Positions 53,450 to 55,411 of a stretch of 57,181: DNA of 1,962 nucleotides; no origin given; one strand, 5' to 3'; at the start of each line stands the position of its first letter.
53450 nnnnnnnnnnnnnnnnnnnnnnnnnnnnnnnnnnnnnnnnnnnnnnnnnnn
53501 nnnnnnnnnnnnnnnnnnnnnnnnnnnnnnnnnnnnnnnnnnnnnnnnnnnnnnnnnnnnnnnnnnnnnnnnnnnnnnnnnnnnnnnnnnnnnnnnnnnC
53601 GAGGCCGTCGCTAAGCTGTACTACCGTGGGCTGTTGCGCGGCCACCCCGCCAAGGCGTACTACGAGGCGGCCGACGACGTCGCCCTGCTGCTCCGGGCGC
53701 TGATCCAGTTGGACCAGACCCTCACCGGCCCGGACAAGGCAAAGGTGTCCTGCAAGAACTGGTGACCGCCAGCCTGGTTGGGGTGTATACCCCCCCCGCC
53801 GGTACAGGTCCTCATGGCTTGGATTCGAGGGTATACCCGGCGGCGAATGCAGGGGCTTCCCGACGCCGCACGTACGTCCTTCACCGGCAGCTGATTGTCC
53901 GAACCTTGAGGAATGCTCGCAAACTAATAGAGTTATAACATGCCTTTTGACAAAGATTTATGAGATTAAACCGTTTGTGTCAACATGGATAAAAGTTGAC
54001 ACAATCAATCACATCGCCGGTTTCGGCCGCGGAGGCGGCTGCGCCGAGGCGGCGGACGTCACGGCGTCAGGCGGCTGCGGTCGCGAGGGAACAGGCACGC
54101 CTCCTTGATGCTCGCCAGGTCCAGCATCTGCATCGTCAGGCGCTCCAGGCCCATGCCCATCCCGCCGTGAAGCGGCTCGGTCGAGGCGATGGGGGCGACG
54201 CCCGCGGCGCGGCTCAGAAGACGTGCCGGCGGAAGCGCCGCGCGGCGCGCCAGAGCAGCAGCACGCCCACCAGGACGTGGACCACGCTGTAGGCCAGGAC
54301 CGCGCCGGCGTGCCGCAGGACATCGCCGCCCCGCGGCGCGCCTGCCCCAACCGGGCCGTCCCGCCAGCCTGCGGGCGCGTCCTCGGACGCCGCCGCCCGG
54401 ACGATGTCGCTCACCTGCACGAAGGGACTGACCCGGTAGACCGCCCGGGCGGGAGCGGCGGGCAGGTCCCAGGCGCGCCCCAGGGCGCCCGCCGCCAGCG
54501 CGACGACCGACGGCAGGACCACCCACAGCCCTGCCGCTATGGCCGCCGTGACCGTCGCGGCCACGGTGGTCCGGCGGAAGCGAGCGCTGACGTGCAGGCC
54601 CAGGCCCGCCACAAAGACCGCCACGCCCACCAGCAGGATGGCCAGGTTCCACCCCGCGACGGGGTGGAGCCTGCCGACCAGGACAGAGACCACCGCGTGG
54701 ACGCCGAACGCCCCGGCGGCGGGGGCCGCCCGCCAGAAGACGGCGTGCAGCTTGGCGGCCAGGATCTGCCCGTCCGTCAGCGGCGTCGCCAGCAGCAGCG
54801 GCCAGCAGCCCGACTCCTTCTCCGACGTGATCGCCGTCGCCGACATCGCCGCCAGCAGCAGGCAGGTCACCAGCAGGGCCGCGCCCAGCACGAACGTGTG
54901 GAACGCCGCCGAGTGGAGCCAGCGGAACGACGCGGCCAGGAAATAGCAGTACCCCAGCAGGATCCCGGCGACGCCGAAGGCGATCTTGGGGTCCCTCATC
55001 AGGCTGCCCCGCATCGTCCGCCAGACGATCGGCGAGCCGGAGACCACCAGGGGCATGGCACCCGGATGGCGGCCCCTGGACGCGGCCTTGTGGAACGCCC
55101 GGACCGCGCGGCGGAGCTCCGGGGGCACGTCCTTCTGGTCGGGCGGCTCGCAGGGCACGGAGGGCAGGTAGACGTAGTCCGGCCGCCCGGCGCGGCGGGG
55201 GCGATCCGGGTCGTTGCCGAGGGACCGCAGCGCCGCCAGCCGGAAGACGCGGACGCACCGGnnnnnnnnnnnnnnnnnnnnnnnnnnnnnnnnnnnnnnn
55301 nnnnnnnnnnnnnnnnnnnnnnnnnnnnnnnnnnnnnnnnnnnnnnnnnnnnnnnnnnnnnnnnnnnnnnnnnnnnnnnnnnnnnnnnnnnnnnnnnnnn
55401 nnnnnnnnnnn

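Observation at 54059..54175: Stranded 3' end of an archaeal-type aspartyl-tRNA synthetase gene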

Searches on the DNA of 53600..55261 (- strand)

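Call 60: search_rna_families(source=window, start=53600, end=54400, threshold=evalue, max_evalue=1)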
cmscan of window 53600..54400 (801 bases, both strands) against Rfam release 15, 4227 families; matches with E-value up to 1: 0.
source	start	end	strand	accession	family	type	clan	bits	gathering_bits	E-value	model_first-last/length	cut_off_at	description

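Call 83: search_rna_families(sources=[L047, L248, L249, L251], threshold=gathering)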
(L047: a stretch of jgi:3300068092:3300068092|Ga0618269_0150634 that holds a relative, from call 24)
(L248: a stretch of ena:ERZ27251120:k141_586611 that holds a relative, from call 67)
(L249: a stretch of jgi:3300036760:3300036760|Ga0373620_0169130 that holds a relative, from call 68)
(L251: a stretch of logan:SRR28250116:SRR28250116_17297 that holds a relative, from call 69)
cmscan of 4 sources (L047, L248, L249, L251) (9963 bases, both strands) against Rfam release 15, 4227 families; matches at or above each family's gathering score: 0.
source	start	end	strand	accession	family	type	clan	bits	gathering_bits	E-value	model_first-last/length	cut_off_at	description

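Call 84: search_rna_families(sources=[L250, L047, L248], threshold=evalue, max_evalue=1, show_alignments=1)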
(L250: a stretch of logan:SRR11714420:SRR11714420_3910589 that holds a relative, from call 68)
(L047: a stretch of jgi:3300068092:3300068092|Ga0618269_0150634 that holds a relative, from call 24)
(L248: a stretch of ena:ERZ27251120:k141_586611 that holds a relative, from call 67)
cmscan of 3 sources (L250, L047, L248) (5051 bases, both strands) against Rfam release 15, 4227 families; matches with E-value up to 1: 3.
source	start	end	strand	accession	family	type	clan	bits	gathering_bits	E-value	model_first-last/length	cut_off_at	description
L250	1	264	+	RF00230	T-box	Cis-reg; leader;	-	76.9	93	5.2e-16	4-219/219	5'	T-box leader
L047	1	79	+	RF00230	T-box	Cis-reg; leader;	-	28.1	93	0.0019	153-219/219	5'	T-box leader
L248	1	61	+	RF00230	T-box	Cis-reg; leader;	-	19.6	93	0.31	167-219/219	5'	T-box leader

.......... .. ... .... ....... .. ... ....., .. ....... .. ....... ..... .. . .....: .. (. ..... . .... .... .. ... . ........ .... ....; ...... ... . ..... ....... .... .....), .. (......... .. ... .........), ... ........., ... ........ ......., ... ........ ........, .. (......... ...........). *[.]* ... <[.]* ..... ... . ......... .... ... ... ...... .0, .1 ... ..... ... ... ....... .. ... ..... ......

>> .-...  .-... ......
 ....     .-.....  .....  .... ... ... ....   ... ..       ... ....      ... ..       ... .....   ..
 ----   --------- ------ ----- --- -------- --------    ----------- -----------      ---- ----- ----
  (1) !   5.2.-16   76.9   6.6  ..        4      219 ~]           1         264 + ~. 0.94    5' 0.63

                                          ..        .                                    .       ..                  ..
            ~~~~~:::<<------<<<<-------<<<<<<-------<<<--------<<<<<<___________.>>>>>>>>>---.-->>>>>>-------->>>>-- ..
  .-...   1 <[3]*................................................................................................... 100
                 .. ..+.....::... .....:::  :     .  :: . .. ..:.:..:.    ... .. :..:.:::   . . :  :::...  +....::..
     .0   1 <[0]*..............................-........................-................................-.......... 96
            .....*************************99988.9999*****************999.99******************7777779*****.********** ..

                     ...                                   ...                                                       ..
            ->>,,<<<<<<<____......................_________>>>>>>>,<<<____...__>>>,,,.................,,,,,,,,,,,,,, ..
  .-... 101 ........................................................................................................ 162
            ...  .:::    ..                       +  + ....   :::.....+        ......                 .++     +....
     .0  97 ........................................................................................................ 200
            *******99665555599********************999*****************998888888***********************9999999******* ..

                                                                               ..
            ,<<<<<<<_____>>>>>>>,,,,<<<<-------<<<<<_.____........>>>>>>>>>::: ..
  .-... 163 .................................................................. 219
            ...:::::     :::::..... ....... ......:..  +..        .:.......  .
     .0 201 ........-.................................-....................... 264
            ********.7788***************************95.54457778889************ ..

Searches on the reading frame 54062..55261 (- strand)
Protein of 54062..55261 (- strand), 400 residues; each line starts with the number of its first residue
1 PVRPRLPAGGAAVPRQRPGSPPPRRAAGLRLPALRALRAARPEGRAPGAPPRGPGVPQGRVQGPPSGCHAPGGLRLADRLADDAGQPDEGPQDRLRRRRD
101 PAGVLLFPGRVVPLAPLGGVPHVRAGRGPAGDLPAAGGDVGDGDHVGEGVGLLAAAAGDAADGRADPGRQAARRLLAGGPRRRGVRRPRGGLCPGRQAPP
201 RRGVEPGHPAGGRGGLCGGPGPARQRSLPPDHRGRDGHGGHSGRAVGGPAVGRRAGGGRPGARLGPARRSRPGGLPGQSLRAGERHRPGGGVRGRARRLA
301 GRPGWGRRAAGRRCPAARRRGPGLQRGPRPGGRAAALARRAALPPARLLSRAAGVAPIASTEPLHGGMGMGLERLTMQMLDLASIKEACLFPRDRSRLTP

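Call 14: find_homologous_proteins(query=window:54062-55261:-, region=352-400, max_evalue=0.001)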
Query window:54062-55261:-, residues 352-400 (49 aa): 16 proteins with E <= 0.001 among 48 candidates.
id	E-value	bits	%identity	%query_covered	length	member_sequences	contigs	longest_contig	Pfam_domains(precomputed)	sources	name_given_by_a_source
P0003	1.0e-11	61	87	78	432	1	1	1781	PF01336.32,PF00152.26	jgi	jgi:nondiscriminating aspartyl-tRNA synthetase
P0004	2.9e-11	60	84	78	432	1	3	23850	PF01336.32,PF00152.26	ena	-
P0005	3.3e-11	60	84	78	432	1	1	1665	PF01336.32,PF00152.26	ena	-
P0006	7.5e-11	59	84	78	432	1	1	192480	PF01336.32,PF00152.26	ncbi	-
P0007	8.4e-11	58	83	73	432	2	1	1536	PF01336.32,PF00152.26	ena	-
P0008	1.9e-9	54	76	78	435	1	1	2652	PF01336.32,PF00152.26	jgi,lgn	jgi:nondiscriminating aspartyl-tRNA synthetase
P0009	3.4e-8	50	71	78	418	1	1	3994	PF01336.32,PF00152.26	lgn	-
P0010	1.1e-7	49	68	78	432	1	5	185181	PF01336.32,PF00152.26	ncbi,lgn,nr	ncbi:MAG: aspartate--tRNA(Asn) ligase [Candidatus Bipolaricaulota bacterium]|nr:aspartate--tRNA(Asn)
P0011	1.4e-7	48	74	78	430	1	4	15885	PF01336.32,PF00152.26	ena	-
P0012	2.8e-7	48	75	73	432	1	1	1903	PF01336.32,PF00152.26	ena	-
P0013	3.4e-7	47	71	78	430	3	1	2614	PF01336.32,PF00152.26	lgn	-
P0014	5.2e-6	44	68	78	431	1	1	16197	PF01336.32,PF00152.26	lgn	-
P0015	1.5e-5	42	58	78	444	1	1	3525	PF01336.32,PF00152.26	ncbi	-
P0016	1.5e-4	39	58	78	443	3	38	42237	PF01336.32,PF00152.26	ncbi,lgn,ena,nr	ncbi:MAG: aspartate--tRNA(Asn) ligase [Hungatella sp.]|nr:aspartate--tRNA(Asn) ligase [Hungatella sp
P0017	2.6e-4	38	63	78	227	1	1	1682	PF00152.26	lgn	-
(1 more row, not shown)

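Call 17: find_encoding_contigs(protein=P0006, flank=10000, max_places=3)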
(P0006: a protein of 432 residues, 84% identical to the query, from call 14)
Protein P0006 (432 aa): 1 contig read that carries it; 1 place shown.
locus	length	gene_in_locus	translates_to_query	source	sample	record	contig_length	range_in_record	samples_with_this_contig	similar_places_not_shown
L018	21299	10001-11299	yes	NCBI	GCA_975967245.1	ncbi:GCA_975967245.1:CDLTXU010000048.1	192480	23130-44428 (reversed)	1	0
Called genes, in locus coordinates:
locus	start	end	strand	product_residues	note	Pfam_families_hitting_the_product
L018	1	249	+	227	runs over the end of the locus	PF02254:TrkA_N, PF03446:NAD_binding_2 (weak), PF03807:F420_oxidored (weak), PF00107:ADH_zinc_N (faint), PF02080:TrkA_C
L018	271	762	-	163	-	PF02502:LacAB_rpiB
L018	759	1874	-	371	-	PF01300:Sua5_yciO_yrdC, PF01451:LMWPc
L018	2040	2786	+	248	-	PF00881:Nitroreductase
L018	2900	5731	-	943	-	PF15418:DUF4625 (faint), PF01833:TIG (faint), PF18911:PKD_4 (weak), PF22352:K319L-like_PKD (weak), PF18911:PKD_4, PF00353:HemolysinCabind (weak)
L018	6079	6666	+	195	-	-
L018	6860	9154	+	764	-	PF01841:Transglut_core (weak)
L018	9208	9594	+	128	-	-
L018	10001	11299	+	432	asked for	PF01336:tRNA_anti-codon, PF00152:tRNA-synt_2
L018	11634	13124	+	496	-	PF00571:CBS, PF00990:GGDEF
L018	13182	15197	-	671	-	PF13517:FG-GAP_3 (faint), PF01839:FG-GAP (faint)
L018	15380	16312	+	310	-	PF01738:DLH, PF12146:Hydrolase_4 (faint), PF00326:Peptidase_S9 (faint)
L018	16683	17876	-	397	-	PF00817:IMS, PF11799:IMS_C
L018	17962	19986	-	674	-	PF00270:DEAD (weak), PF13307:Helicase_C_2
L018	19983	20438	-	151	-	-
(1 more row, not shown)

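Call 23: find_encoding_contigs(protein=P0004, flank=6000, max_places=3)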
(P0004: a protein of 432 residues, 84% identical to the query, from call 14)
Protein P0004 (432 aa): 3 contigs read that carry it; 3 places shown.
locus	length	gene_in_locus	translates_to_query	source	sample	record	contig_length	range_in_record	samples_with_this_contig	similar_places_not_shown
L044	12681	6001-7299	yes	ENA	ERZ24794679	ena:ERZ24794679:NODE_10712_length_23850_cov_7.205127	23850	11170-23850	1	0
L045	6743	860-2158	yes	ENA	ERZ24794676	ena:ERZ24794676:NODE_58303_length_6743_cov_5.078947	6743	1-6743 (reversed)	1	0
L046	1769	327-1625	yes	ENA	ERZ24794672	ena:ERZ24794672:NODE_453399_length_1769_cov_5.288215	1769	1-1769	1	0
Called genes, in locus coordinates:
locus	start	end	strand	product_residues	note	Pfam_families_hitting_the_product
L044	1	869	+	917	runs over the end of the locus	PF02210:Laminin_G_2 (faint), PF13385:Laminin_G_3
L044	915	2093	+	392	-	PF13524:Glyco_trans_1_2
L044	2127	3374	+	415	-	-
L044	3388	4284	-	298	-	-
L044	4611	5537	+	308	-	-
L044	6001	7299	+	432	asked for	PF01336:tRNA_anti-codon, PF00152:tRNA-synt_2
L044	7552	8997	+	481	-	-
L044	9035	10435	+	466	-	PF13537:GATase_7 (weak)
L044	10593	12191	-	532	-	PF10092:DUF2330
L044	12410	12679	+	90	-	?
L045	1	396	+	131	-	?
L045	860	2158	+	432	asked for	PF01336:tRNA_anti-codon, PF00152:tRNA-synt_2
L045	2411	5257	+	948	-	-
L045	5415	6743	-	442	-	?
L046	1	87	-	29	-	?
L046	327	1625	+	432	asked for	PF01336:tRNA_anti-codon, PF00152:tRNA-synt_2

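Call 24: find_encoding_contigs(protein=P0003, flank=3000, max_places=2)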
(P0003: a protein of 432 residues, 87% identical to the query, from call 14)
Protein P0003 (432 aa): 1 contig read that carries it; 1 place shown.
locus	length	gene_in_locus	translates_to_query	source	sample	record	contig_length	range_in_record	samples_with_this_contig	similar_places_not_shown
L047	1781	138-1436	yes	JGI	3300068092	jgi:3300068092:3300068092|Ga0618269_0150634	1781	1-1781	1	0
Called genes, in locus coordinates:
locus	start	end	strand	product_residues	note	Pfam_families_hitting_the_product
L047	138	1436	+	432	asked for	PF01336:tRNA_anti-codon, PF00152:tRNA-synt_2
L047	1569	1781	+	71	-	?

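Call 45: find_related_loci(query=P0003, collection=genome_contigs, flank=8000)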
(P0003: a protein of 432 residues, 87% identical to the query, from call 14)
Query P0003 (432 aa) in genome_contigs; peptide patterns used: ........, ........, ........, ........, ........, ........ (x = any residue, [..] = any of these).
600 stretches matched a pattern (row limit reached: there are more); 516 encode a relative of the query (tblastn E <= 1e-3); the best 80 are kept; 80 distinct loci.
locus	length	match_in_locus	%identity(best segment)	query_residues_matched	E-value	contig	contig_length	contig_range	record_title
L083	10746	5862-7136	60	1-432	8e-173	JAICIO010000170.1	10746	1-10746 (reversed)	MAG: Phycisphaerae bacterium isolate GZL_FP_2_bin.106 k141_3983925_length_10746_cov_13.9734, whole genome shotgun sequen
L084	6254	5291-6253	64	1-321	8e-135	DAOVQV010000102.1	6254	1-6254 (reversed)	MAG TPA_asm: Phycisphaerae bacterium isolate CSMAG_1584 CSMAG_1584_k141_2289672_length_6254_cov_25.0000, whole genome sh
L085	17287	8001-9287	50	3-432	2e-133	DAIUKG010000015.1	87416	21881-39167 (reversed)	MAG TPA_asm: Spirochaetota bacterium isolate CTOTU18769 NODE_180_length_87416_cov_9.301210, whole genome shotgun sequenc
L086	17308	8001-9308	50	3-432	1e-132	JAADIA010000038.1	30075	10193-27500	MAG: Nitrospirota bacterium isolate M_MetaBat.229 contig-127_9735, whole genome shotgun sequence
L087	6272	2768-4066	50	1-432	8e-133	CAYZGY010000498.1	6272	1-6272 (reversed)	MAG TPA_asm: uncultured Planctomycetia bacterium isolate binchicken_co141_54 genome assembly, contig: NODE_43205_length_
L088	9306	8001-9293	51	4-432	3e-132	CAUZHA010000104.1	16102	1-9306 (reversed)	MAG: Planctomycetes bacterium UBA1146 isolate CB11b_AW.20 genome assembly, contig: Ga0310124_10001531, whole genome shot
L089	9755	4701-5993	51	4-432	4e-131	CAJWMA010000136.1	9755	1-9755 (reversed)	TPA_asm: uncultured bacterium isolate ERR598971_bin.43_MetaBAT_v2.12.1_MAG genome assembly, contig: NODE_4041_length_975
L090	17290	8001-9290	49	2-432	4e-130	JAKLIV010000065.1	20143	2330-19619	MAG: Spirochaetes bacterium isolate RA.bin95 RA.bin95_65, whole genome shotgun sequence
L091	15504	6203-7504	48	1-432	3e-130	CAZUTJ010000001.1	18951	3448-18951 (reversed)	MAG TPA_asm: uncultured bacterium isolate binchicken_co140_94 genome assembly, contig: NODE_990_length_18951_cov_11.6885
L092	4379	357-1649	51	3-432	2e-132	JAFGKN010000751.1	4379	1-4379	MAG: Planctomycetota bacterium isolate Zod_Metabat.340 k87_10536560, whole genome shotgun sequence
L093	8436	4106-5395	44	1-432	5e-130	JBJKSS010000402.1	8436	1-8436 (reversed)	MAG: Spirochaetota bacterium isolate Bin_88 S1Ck127_2360001_flag_1_multi_6.0000_len_8436, whole genome shotgun sequence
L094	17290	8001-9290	52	4-432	1e-129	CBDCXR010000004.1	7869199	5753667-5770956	MAG: Planctomycetota bacterium isolate 4b603351-8a71-4708-9f49-a82285727c68 genome assembly, contig: contig_4, whole gen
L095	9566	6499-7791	48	4-432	2e-126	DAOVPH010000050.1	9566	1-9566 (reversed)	MAG TPA_asm: Candidatus Latescibacterota bacterium isolate CSMAG_1544 CSMAG_1544_k141_1734621_length_9566_cov_269.5061, 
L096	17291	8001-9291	66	4-432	7e-128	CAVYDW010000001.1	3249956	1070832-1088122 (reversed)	MAG: uncultured Phycisphaerae bacterium isolate MFD04492.bin.2.1 genome assembly, contig: contig_18431, whole genome sho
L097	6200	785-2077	48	4-432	4e-126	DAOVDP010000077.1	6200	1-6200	MAG TPA_asm: Candidatus Latescibacterota bacterium isolate CSMAG_1060 CSMAG_1060_k141_591902_length_6200_cov_15.6234, wh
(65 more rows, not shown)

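Call 46: find_related_loci(query=P0003, collection=metagenome_contigs, flank=8000)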
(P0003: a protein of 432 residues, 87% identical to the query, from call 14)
Query P0003 (432 aa) in metagenome_contigs; peptide patterns used: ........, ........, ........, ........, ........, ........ (x = any residue, [..] = any of these).
600 stretches matched a pattern (row limit reached: there are more); 524 encode a relative of the query (tblastn E <= 1e-3); the best 80 are kept; 80 distinct loci.
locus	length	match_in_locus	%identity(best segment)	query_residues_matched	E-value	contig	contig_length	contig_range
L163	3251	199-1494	66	1-432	0e+0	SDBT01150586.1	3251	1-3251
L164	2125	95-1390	65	1-432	0e+0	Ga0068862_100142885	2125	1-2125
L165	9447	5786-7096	65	1-432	0e+0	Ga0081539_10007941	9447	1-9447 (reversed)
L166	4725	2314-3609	64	1-432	0e+0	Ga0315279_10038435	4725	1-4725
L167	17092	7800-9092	51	4-432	2e-131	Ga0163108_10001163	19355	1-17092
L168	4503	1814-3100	48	2-432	2e-130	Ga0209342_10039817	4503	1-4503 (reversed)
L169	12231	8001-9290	48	1-432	2e-128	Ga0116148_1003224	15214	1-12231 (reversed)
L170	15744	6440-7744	48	3-432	4e-127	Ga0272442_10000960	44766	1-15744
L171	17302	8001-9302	47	1-432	5e-125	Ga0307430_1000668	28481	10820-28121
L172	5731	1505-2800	48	3-432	3e-124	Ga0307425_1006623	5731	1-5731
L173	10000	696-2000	50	3-432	7e-122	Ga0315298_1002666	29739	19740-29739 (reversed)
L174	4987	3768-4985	50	1-404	4e-120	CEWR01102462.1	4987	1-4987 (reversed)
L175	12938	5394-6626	50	3-432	5e-117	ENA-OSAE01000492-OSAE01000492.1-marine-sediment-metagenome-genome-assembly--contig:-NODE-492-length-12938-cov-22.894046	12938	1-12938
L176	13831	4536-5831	48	3-432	3e-117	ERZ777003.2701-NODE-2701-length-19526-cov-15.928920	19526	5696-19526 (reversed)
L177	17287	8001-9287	43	1-432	2e-116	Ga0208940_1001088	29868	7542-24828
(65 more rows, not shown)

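Call 66: find_encoding_contigs(protein=P0005, flank=3000, max_places=2)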
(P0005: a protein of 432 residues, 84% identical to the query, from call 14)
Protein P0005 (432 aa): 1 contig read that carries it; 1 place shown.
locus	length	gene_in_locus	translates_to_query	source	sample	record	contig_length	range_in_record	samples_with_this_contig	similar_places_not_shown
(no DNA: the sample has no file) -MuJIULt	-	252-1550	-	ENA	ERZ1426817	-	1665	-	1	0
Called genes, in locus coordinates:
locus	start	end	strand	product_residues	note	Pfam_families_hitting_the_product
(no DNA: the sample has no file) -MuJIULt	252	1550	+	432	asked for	PF01336:tRNA_anti-codon, PF00152:tRNA-synt_2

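Call 67: find_encoding_contigs(protein=P0007, flank=3000, max_places=2)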
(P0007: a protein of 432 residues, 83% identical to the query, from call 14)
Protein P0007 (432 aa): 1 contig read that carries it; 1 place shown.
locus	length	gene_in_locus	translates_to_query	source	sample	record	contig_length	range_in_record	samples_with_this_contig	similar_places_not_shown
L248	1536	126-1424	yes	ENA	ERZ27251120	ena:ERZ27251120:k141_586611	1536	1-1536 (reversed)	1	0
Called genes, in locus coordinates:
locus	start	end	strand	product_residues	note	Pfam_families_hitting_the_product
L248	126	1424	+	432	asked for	PF01336:tRNA_anti-codon, PF00152:tRNA-synt_2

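Call 68: find_encoding_contigs(protein=P0008, flank=3000, max_places=2)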
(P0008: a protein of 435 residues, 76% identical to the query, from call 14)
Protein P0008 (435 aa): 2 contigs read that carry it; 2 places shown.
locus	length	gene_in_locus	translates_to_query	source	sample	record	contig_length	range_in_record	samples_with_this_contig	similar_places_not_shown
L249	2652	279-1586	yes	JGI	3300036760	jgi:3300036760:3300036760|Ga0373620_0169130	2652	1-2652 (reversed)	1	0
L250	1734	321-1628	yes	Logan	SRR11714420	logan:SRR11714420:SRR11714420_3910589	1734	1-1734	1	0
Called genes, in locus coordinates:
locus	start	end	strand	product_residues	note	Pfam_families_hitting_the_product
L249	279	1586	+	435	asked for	PF01336:tRNA_anti-codon, PF00152:tRNA-synt_2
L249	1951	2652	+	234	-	?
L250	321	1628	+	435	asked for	PF01336:tRNA_anti-codon, PF00152:tRNA-synt_2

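Call 69: find_encoding_contigs(protein=P0009, flank=4000, max_places=2)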
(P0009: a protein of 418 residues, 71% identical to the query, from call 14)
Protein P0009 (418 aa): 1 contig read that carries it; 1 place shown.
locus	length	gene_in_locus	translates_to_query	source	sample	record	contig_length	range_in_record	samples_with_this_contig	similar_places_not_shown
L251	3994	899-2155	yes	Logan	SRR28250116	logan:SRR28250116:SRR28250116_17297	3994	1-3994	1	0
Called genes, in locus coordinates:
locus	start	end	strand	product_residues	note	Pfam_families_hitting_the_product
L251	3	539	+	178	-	?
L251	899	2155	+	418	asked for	PF01336:tRNA_anti-codon (weak), PF00152:tRNA-synt_2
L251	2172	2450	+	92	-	PF02686:GatC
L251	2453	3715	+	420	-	PF01425:Amidase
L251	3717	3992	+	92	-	?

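Call 76: search_protein_families(library=ncbifam, proteins=[P0003], max_evalue=0.001)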
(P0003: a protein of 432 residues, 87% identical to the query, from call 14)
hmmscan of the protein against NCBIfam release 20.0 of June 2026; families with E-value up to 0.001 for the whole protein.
P0003 (432 aa): 18 families
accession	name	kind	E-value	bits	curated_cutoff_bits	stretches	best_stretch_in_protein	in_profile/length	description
NF003483.0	PRK05159.1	equivalog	2.8e-148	494.4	353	1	2-432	3-438/438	aspartate--tRNA(Asn) ligase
TIGR00458.1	aspS_nondisc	equivalog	3.4e-114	382.1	368.4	1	14-432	11-428/428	aspartate--tRNA(Asn) ligase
NF001750.0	PRK00476.1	equivalog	3.4e-58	197.4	443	2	15-281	18-282/590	aspartate--tRNA ligase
NF003037.0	PRK03932.1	equivalog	6.8e-58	196.7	414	1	15-429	16-448/451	asparagine--tRNA ligase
TIGR00457.1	asnS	equivalog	1.6e-54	185.5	342.6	1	14-428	15-451/455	asparagine--tRNA ligase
TIGR00459.1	aspS_bact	equivalog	2.5e-51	174.7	373.85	2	15-282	16-278/586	aspartate--tRNA ligase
NF009460.0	PRK12820.1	equivalog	2.4e-33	115.2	1379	2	4-235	23-278/723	bifunctional aspartyl-tRNA synthetase/aspartyl/glutamyl-tRNA amidotransferase subunit C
NF005052.0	PRK06462.1-1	equivalog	3.4e-33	115.2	368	1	98-425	16-345/353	asparagine synthetase A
NF001756.1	PRK00484.1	subfamily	3.6e-29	101.8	468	1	14-425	50-484/488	lysine--tRNA ligase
NF002821.0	PRK02983.1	equivalog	4.3e-27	94.5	742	2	9-233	653-881/1102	bifunctional lysylphosphatidylglycerol synthetase/lysine--tRNA ligase LysX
NF005054.0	PRK06462.1-4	equivalog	2.1e-25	89.5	309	1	111-425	5-310/318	asparagine synthetase A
TIGR00499.1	lysS_bact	equivalog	9.8e-24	83.8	427.6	2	19-281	57-320/496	lysine--tRNA ligase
TIGR00462.1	genX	equivalog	5.7e-17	62.1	286.9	1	134-422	4-303/304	EF-P lysine aminoacylase EpmA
NF009101.0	PRK12445.1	subfamily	1.1e-14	53.9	1026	1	129-251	182-304/505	lysine--tRNA ligase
NF006828.0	PRK09350.1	equivalog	1e-11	44.7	264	1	131-428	16-325/325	elongation factor P--(R)-beta-lysine ligase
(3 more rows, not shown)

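Call 88: find_encoding_contigs(protein=P0011, flank=6000, max_places=4)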
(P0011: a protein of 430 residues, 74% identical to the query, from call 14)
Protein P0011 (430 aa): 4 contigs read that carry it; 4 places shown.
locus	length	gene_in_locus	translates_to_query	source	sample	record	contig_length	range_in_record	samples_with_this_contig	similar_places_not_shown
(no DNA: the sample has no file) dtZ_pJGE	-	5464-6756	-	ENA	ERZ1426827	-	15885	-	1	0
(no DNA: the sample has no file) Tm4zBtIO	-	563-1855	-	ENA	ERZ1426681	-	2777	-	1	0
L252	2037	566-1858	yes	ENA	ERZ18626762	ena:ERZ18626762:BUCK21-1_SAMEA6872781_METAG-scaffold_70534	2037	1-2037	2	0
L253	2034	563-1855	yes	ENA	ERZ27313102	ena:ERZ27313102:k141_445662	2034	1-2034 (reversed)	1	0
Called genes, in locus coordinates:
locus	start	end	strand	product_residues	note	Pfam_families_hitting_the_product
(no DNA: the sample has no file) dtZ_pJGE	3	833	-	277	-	?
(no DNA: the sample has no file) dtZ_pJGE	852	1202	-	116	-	-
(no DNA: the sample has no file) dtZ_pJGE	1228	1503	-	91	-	-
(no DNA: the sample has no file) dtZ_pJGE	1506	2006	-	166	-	PF18931:DUF5680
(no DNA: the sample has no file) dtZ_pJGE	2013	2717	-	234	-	-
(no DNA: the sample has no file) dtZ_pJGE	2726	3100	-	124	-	-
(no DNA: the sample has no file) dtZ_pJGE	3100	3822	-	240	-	-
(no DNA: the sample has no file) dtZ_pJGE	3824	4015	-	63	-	-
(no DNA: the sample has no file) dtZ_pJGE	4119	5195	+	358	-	PF13404:HTH_AsnC-type, PF13412:HTH_24, PF13404:HTH_AsnC-type (weak), PF13412:HTH_24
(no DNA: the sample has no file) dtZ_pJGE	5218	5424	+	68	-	-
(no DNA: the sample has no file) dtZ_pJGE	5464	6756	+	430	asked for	PF01336:tRNA_anti-codon, PF00152:tRNA-synt_2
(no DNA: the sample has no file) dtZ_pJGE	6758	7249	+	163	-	PF00710:Asparaginase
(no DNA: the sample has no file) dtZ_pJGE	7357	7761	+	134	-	-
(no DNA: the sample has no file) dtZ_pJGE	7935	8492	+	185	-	-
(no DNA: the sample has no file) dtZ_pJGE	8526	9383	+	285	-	PF00149:Metallophos, PF12850:Metallophos_2 (faint), PF14582:Metallophos_3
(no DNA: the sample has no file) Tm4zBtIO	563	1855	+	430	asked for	PF01336:tRNA_anti-codon, PF00152:tRNA-synt_2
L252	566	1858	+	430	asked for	PF01336:tRNA_anti-codon, PF00152:tRNA-synt_2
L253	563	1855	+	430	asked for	PF01336:tRNA_anti-codon, PF00152:tRNA-synt_2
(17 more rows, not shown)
